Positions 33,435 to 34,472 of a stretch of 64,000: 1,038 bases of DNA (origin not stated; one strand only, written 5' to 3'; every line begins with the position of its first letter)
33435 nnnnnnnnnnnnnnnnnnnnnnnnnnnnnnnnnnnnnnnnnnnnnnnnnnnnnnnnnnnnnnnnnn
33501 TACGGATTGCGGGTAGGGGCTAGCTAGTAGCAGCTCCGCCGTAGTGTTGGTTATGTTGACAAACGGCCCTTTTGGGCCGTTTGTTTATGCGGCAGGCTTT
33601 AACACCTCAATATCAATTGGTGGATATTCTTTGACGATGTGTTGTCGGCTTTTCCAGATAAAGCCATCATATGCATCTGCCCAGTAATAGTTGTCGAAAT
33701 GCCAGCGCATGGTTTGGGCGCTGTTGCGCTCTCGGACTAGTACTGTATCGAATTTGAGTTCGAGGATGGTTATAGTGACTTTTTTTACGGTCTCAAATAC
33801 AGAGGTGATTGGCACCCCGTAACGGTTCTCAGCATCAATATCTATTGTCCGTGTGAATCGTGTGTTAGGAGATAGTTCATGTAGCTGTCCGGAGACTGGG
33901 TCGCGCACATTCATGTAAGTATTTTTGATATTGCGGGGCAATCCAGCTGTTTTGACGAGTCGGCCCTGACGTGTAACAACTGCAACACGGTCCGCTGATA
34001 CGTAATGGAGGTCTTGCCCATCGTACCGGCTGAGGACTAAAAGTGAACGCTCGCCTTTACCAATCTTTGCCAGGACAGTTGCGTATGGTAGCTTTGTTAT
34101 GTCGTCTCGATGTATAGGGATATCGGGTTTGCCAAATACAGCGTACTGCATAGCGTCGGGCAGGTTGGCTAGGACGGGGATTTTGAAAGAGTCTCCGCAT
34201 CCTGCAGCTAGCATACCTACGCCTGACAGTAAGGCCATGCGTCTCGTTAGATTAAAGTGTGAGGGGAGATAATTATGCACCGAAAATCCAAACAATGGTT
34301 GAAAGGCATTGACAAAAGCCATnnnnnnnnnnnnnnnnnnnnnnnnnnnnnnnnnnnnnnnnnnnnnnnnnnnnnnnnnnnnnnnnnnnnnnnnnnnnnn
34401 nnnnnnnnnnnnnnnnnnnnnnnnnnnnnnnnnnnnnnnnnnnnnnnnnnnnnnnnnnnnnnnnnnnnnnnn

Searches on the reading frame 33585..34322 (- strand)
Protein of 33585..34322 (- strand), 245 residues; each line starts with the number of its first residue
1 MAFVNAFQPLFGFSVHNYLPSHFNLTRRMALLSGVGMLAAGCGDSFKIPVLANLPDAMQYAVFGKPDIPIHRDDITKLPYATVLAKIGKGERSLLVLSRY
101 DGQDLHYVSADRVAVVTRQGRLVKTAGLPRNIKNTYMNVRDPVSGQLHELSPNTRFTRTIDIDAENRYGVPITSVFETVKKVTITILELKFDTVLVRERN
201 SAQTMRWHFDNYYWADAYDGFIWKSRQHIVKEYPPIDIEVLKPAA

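Call 2: search_protein_families(library=pfam, proteins=[window:33585-34322:-], max_evalue=0.01)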
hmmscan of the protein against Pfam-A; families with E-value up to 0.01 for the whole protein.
window:33585-34322:- (245 aa): 2 families
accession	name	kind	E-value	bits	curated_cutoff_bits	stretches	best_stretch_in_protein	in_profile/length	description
PF11102.13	YjbF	-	3.8e-46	157.6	25.9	1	56-241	2-189/189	Group 4 capsule polysaccharide lipoprotein gfcB, YjbF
PF09003.16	Arm-DNA-bind_1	-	0.0084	16.6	22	0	130-166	22-58/74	Bacteriophage lambda integrase, Arm DNA-binding domain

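Call 3: search_protein_families(library=ncbifam, proteins=[window:33585-34322:-], max_evalue=0.01)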
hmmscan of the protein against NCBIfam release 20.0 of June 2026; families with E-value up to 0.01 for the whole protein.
window:33585-34322:- (245 aa): 0 families
